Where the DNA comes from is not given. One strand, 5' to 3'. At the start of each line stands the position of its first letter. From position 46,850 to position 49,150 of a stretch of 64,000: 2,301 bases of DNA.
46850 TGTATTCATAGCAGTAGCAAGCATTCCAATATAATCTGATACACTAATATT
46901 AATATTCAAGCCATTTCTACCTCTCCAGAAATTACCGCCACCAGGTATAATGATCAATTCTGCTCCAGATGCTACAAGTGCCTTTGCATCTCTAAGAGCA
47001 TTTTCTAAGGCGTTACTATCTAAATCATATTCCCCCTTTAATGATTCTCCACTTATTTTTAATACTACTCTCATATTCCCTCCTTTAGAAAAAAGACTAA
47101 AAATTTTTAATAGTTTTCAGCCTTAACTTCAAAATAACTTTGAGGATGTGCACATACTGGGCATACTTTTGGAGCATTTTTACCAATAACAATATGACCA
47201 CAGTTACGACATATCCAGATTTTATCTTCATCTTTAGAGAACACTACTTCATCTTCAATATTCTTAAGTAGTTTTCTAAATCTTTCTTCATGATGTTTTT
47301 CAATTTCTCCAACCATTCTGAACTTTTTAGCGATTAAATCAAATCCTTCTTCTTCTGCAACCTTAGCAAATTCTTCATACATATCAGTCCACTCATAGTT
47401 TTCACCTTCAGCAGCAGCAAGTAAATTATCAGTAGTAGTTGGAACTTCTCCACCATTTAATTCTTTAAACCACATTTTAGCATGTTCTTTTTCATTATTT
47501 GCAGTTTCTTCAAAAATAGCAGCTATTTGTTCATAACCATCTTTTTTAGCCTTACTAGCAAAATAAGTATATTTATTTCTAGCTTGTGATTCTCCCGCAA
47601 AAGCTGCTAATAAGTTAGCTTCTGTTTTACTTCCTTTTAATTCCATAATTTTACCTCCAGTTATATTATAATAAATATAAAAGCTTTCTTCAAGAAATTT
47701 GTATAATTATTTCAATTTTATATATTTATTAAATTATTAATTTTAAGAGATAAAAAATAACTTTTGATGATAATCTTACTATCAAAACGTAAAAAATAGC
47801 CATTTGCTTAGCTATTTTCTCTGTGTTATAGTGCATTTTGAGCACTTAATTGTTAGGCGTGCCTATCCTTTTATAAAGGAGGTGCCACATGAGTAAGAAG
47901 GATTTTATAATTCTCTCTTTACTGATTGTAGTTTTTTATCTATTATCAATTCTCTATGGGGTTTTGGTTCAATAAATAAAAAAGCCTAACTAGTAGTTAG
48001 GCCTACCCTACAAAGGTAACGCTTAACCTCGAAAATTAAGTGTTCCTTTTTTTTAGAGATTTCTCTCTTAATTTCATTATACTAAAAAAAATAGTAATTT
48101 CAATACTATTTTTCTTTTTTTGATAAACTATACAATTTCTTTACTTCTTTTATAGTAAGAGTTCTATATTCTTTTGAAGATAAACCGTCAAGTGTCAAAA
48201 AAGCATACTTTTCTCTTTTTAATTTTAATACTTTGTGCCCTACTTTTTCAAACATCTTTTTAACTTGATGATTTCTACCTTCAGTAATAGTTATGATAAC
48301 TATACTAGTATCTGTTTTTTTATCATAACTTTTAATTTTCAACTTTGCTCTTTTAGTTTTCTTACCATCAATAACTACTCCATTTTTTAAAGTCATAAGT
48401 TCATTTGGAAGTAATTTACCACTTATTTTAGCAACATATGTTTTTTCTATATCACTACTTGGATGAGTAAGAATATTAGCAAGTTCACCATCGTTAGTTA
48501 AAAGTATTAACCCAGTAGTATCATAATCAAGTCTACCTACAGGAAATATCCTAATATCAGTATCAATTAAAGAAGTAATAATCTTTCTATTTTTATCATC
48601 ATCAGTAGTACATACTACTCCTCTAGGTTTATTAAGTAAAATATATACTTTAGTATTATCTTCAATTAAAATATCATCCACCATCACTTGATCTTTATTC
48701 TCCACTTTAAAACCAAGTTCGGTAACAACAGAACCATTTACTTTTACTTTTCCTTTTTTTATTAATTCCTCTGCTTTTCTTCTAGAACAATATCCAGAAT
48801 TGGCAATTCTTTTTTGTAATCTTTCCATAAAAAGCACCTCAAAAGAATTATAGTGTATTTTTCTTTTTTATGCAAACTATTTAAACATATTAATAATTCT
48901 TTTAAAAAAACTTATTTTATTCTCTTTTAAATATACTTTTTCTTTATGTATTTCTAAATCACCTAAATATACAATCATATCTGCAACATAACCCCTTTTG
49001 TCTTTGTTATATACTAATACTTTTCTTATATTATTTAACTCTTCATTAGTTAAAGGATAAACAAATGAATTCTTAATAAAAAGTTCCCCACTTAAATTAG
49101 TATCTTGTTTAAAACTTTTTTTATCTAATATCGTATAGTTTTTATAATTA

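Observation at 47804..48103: Unannotated type I toxin-antitoxin-like module between rubrerythrin and rluB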

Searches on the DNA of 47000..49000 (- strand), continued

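Call 94: search_with_rna_model(model_id=R1, sources=[L095, L096, L097, L098, L099, L100, L101, L102, L104, L105, L106, L107, L108, L109, L110, L111, L112, L113, L114, L115, L117, L119, L120, L121, L122, L123, L124, L125, L126, L128, L129, L131, L132, L133, L134, L135, L136, L137, L138, L139, L140, L141, L142, L143, L144, L145, L147, L148, L149, L150, L151, L153, L154, L155, L156, L157, L158, L159, L160, L161, L163, L164, L165, L081, L090], max_evalue=0.001)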
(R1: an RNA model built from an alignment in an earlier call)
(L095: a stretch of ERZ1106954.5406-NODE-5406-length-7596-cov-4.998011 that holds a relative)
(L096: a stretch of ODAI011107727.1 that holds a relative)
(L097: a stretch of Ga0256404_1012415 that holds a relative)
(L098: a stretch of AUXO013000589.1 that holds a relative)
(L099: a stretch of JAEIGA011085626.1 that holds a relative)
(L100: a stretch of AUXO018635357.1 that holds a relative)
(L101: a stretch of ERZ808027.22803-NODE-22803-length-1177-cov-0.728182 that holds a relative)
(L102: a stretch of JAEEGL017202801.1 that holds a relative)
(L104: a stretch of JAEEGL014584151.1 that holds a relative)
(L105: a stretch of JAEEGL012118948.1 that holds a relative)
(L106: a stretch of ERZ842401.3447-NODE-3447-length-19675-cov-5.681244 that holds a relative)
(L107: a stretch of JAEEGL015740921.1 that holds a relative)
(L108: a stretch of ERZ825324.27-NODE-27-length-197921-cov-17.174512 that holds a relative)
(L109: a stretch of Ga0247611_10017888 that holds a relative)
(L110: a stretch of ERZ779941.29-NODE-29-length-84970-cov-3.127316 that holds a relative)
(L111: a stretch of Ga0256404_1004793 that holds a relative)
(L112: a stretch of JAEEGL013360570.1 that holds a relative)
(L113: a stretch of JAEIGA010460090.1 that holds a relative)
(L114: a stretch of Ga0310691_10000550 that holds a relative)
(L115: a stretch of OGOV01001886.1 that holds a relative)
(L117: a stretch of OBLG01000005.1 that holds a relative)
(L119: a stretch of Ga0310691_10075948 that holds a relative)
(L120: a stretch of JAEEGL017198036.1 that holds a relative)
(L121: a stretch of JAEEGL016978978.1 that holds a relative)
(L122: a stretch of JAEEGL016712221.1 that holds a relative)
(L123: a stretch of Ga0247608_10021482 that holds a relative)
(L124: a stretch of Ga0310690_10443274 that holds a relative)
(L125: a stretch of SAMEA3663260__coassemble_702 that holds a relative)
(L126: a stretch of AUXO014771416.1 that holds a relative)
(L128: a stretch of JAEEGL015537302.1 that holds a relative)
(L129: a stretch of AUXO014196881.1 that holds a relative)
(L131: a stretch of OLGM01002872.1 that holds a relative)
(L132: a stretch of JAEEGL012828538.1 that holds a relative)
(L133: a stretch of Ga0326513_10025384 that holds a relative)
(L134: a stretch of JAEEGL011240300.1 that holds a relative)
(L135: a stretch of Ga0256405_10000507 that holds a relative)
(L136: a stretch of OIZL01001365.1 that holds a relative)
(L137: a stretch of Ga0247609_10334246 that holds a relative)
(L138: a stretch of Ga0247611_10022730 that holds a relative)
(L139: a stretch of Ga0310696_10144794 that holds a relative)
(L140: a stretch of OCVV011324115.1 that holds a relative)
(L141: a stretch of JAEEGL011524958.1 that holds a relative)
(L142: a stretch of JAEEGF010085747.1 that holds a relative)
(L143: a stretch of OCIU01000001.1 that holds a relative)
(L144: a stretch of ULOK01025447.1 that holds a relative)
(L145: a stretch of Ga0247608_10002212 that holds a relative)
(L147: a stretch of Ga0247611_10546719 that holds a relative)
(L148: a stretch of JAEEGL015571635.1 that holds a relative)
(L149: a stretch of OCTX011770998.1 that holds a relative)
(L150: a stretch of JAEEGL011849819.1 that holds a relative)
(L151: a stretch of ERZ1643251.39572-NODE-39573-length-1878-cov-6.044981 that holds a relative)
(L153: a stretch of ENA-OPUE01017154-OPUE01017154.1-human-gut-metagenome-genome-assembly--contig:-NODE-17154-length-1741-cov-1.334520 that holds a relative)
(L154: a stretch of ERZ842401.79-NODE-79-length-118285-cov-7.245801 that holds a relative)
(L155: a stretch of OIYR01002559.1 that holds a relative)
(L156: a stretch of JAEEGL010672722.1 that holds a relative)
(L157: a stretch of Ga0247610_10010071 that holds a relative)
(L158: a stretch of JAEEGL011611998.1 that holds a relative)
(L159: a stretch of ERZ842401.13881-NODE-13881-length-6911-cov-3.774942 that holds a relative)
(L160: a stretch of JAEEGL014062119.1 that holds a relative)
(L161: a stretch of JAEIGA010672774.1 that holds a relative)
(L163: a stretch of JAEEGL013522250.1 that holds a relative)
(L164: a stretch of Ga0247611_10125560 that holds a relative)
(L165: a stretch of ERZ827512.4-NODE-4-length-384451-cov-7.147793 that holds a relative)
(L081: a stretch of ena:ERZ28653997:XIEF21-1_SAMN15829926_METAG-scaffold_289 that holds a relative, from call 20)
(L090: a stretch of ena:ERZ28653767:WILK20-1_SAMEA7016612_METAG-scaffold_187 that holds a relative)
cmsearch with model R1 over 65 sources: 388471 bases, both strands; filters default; matches with E-value up to 0.001: 82.
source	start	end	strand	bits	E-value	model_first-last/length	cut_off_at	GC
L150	222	365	-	137.8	1.1e-23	1-135/135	no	0.29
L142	3241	3384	-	137.3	1.4e-23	1-135/135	no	0.3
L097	430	573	-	136.4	2.1e-23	1-135/135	no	0.31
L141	2490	2632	-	136.1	2.3e-23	1-135/135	no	0.28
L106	5221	5364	+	135.6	3e-23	1-135/135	no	0.31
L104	459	595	-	134.6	4.7e-23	1-135/135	no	0.32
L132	6014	6158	+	134.4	5.1e-23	1-135/135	no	0.31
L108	1935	2070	+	132.2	1.4e-22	1-135/135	no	0.27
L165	573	712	+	131.1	2.4e-22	1-135/135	no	0.28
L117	12158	12296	-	130.7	2.9e-22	1-135/135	no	0.27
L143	1724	1862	+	130.7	2.9e-22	1-135/135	no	0.27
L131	1841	1978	-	130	4.1e-22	1-135/135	no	0.27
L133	21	163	-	129.5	5e-22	1-135/135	no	0.29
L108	2392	2531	+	129.5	5e-22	1-135/135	no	0.27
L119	2860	2998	-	128.9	6.7e-22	1-135/135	no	0.32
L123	189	327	+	128.9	6.7e-22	1-135/135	no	0.32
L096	1104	1244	+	128.4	8.5e-22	1-135/135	no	0.28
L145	416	554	-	127.9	1e-21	1-135/135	no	0.29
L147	342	479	+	127.5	1.2e-21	1-135/135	no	0.28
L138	6363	6506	+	125.8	2.8e-21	1-135/135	no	0.31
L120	6191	6339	+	125.6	3e-21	1-135/135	no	0.3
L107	1212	1346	-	125.4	3.4e-21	1-135/135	no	0.3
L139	240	377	-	124.9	4.1e-21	1-135/135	no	0.29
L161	38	175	+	124.7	4.5e-21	1-135/135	no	0.3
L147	52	189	+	122.7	1.1e-20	1-135/135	no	0.29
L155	7315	7453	+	122.7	1.2e-20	1-135/135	no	0.27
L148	2052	2187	+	122.5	1.3e-20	1-135/135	no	0.3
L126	37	179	-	121.7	1.8e-20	1-135/135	no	0.29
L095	4487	4626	-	121.3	2.2e-20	1-135/135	no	0.29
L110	271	410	-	121.3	2.2e-20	1-135/135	no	0.29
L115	13485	13624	+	121.3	2.2e-20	1-135/135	no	0.29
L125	3458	3597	+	121.3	2.2e-20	1-135/135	no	0.29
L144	9733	9872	+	121.3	2.2e-20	1-135/135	no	0.29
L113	1196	1338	+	121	2.6e-20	1-135/135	no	0.26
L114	10123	10271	+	119.8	4.3e-20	1-135/135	no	0.26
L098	99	235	+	119.3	5.4e-20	1-135/135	no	0.3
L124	310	445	+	118.9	6.6e-20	1-135/135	no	0.29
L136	12598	12735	-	118.3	8.8e-20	1-135/135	no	0.29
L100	85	219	-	117.7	1.1e-19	1-135/135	no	0.32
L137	211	351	+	117.4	1.3e-19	1-135/135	no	0.28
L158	6988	7122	-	115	4e-19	1-135/135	no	0.28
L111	2381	2524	-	115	4e-19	1-135/135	no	0.27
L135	2237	2380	+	115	4e-19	1-135/135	no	0.27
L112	676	811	+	115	4e-19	1-135/135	no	0.24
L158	7417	7558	-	113.6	7.6e-19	1-135/135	no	0.25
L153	1536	1680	-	113.1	9.6e-19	1-135/135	no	0.28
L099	869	1013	+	110.2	3.7e-18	1-135/135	no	0.28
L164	22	156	+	110.1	3.9e-18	1-135/135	no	0.3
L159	3397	3541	-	107.6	1.2e-17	1-135/135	no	0.28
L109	2816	2941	-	103.2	9.2e-17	1-135/135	no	0.28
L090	2539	2663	+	101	2.6e-16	1-135/135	no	0.3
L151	5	128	+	98.2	9.4e-16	21-135/135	no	0.31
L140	3570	3684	+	97.5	1.3e-15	1-106/135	3'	0.3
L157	2792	2928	+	95.7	3e-15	1-135/135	no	0.26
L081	3745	3869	+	95.5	3.3e-15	1-135/135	no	0.31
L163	1452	1576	+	95.3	3.5e-15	1-135/135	no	0.29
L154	4884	5029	+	95.2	3.8e-15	1-135/135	no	0.31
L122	1859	1994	-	94.4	5.3e-15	1-135/135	no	0.28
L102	1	105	+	91.1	2.4e-14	36-135/135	5'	0.28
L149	1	96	-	89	6.3e-14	1-92/135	3'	0.29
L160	68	201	+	87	1.6e-13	1-135/135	no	0.28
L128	5493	5631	-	85.1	4e-13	1-135/135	no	0.23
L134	11300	11438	-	81.9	1.7e-12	1-135/135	no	0.24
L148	1698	1845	+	79.8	4.5e-12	1-135/135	no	0.27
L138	157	306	+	74.2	5.8e-11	1-135/135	no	0.3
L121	76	202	-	72.6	1.2e-10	1-135/135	no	0.29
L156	2533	2655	+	72.6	1.3e-10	1-135/135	no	0.25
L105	1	112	-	65.7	3e-09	1-105/135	3'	0.26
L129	92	192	+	63.7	7.7e-09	1-135/135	no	0.29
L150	842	978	-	54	6.6e-07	1-135/135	no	0.38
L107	1194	1324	+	52.5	1.3e-06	1-135/135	no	0.3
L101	1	94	-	48.7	7.5e-06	1-90/135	3'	0.29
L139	218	355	+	43.2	9.4e-05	1-135/135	no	0.28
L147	76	203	-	41.4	0.00022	1-135/135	no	0.27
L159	3372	3519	+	40.9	0.00027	1-135/135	no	0.3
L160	90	220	-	40.9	0.00028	1-135/135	no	0.26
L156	2545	2671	-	40.8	0.00029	1-135/135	no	0.24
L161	60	189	-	40.7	0.0003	1-135/135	no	0.29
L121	60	187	+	39.1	0.00063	1-135/135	no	0.25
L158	7403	7537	+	39.1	0.00063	1-135/135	no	0.25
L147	367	487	-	38.9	0.0007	1-135/135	no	0.26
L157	2815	2945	-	38.3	0.00093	1-135/135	no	0.28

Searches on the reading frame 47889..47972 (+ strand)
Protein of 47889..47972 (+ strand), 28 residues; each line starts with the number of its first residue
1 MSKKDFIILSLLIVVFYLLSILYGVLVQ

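Call 39: search_protein_families(library=pfam, proteins=[window:47889-47972:+], max_evalue=10)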
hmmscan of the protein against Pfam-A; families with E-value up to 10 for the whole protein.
seq(28 aa): 0 families

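Call 40: search_protein_families(library=ncbifam, proteins=[window:47889-47972:+], max_evalue=10)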
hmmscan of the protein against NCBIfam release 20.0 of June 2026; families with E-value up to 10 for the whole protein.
seq(28 aa): 0 families

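Call 41: search_protein_families(library=padloc, proteins=[window:47889-47972:+], max_evalue=10)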
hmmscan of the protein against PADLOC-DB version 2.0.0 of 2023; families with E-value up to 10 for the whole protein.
seq(28 aa): 0 families

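Call 79: list_cluster_members(proteins=[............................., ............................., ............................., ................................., window:47889-47972:+, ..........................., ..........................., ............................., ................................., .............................])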
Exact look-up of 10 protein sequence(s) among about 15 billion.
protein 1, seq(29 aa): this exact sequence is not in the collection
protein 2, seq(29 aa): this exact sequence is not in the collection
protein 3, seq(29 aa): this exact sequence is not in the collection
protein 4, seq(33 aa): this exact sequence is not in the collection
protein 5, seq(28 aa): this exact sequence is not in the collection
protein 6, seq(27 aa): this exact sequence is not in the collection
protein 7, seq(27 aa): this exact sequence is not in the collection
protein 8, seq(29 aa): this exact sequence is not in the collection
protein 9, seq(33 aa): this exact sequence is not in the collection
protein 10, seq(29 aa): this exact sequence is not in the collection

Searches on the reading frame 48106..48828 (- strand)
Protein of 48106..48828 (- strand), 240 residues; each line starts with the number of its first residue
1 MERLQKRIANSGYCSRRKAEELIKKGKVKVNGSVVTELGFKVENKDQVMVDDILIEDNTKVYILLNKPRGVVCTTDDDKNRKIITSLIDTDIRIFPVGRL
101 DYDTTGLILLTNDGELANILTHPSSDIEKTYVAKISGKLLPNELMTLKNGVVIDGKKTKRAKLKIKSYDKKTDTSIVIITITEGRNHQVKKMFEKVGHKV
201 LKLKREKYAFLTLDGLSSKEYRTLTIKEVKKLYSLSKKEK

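Call 8: find_related_loci(query=window:48106-48825:-, collection=genome_contigs, flank=4000)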
Query window:48106-48825:- (239 aa) in genome_contigs; peptide patterns used: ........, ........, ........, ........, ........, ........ (x = any residue, [..] = any of these).
600 stretches matched a pattern (row limit reached: there are more); 463 encode a relative of the query (tblastn E <= 1e-3); the best 80 are kept; 80 distinct loci.
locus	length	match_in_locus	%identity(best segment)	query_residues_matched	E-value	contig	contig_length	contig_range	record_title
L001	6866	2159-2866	74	1-236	8e-111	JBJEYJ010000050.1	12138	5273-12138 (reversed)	MAG: Bacilli bacterium isolate LOHA18_bin.015 NODE_2415_length_12138_cov_15.591740, whole genome shotgun sequence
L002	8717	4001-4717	78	1-239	2e-116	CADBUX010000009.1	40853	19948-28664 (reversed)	MAG: uncultured Erysipelotrichaceae bacterium isolate RUG14322 genome assembly, contig: RUG14322_asm_9, whole genome sho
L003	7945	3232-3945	71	1-238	3e-108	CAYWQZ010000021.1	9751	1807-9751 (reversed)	MAG TPA_asm: uncultured Mycoplasma sp. isolate SRP313737_co1_162 genome assembly, contig: NODE_10466_length_9751_cov_5.3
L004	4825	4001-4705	75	1-235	5e-106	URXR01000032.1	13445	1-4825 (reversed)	uncultured Tenericutes bacterium isolate UMGS1449 genome assembly, contig: NODE_3041_length_13445_cov_5.826438, whole ge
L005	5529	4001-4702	71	1-234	4e-105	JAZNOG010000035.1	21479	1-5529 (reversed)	MAG: Bacilli bacterium isolate T1900044652_TS20190118.MAGScoT_cleanbin_000064 SGB_1442_k141_621570, whole genome shotgun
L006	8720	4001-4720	67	1-239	5e-102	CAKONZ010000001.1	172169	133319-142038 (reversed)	MAG: uncultured Bacilli bacterium isolate REFINED_METABAT215_TOP10_CONTIGS_1500_ASSEMBLY_K77_MERGED__Hadza_MoBio_hadza-I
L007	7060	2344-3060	67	1-239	1e-101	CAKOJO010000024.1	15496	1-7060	MAG: uncultured Bacilli bacterium isolate REFINED_METABAT215_TOP10_CONTIGS_1500_ASSEMBLY_K77_MERGED__Hadza_MoBio_hadza-E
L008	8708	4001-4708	67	1-236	5e-101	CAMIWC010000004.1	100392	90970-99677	MAG: uncultured Clostridium sp. isolate SRR12081297_bin.42_metaWRAP_v1.3_MAG genome assembly, contig: ERZ12289777.185, w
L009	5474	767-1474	64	1-236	2e-98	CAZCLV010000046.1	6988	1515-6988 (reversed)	MAG TPA_asm: uncultured Mycoplasma sp. isolate SRP192927_co1_122 genome assembly, contig: NODE_29166_length_6988_cov_14.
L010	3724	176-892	68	1-239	3e-99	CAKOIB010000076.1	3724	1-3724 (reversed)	MAG: uncultured Bacilli bacterium isolate REFINED_METABAT215_TOP10_CONTIGS_1500_ASSEMBLY_K77_MERGED__Hadza_MoBio_hadza-E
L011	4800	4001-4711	62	1-237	9e-96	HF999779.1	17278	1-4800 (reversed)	Mycoplasma sp. CAG:611 genomic scaffold, scf63, whole genome shotgun sequence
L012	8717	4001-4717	64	1-238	8e-96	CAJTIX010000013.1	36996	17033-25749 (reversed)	MAG TPA_asm: uncultured Bacilli bacterium isolate MGBC103251 genome assembly, contig: MGBC103251.13, whole genome shotgu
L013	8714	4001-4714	64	1-237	2e-95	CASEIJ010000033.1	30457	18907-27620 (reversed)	uncultured Mycoplasmatota bacterium isolate SI.T10.metabat-bins.87 genome assembly, contig: SI.T10.metabat-bins.87.fa_k1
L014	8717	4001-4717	64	1-239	3e-95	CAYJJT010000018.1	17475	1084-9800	MAG TPA_asm: uncultured Muribaculaceae bacterium isolate ERP123703_co3_219 genome assembly, contig: NODE_3902_length_174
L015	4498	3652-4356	62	1-235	2e-95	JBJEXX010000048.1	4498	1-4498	MAG: Bacilli bacterium isolate PUUB25_bin.020 NODE_20465_length_4498_cov_12.092280, whole genome shotgun sequence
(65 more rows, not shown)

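Call 19: find_encoding_contigs(protein=window:48106-48825:-, flank=3000, max_places=10)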
Protein window:48106-48825:- (239 aa): no gene with exactly this product is on record in the collection.

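Call 20: find_encoding_contigs(protein=window:48106-48828:-, flank=3000, max_places=10)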
Protein window:48106-48828:- (240 aa): 11 contigs read that carry it; 7 places shown.
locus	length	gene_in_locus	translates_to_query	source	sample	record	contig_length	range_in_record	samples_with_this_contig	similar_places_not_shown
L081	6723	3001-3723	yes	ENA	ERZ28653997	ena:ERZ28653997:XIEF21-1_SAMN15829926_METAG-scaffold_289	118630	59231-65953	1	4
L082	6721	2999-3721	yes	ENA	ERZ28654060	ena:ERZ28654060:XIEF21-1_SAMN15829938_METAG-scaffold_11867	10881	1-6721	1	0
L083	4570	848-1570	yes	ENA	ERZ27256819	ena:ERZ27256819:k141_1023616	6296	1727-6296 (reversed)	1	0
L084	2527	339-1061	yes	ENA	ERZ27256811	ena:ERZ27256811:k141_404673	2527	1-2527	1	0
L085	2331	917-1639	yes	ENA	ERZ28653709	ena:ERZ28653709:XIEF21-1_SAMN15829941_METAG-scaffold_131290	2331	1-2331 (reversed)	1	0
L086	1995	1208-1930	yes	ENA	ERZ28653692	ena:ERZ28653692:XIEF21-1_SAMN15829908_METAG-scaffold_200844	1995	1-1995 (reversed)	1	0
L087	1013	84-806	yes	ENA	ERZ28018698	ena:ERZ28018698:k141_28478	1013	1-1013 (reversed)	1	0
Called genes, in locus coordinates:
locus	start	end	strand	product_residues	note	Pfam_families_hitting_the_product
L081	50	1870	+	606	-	PF02518:HATPase_c, PF00072:Response_reg (weak)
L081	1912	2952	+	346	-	PF00768:Peptidase_S11, PF13354:Beta-lactamase2 (weak)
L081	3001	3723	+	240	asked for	PF01479:S4, PF00849:PseudoU_synth_2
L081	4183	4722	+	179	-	PF00210:Ferritin (faint), PF02915:Rubrerythrin, PF21349:RUBY_RBDX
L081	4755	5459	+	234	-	PF00696:AA_kinase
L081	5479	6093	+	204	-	-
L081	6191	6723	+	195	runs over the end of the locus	PF02677:QueH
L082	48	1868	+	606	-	PF02518:HATPase_c, PF00072:Response_reg (weak)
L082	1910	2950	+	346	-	PF00768:Peptidase_S11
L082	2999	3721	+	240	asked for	PF01479:S4, PF00849:PseudoU_synth_2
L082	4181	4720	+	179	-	PF00210:Ferritin (faint), PF02915:Rubrerythrin, PF21349:RUBY_RBDX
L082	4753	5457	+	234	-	PF00696:AA_kinase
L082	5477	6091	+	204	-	-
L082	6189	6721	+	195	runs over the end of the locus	PF02677:QueH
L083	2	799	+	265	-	?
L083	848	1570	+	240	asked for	PF01479:S4, PF00849:PseudoU_synth_2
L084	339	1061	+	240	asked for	PF01479:S4, PF00849:PseudoU_synth_2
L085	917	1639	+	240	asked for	PF01479:S4, PF00849:PseudoU_synth_2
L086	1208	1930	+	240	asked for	PF01479:S4, PF00849:PseudoU_synth_2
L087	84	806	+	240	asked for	PF01479:S4, PF00849:PseudoU_synth_2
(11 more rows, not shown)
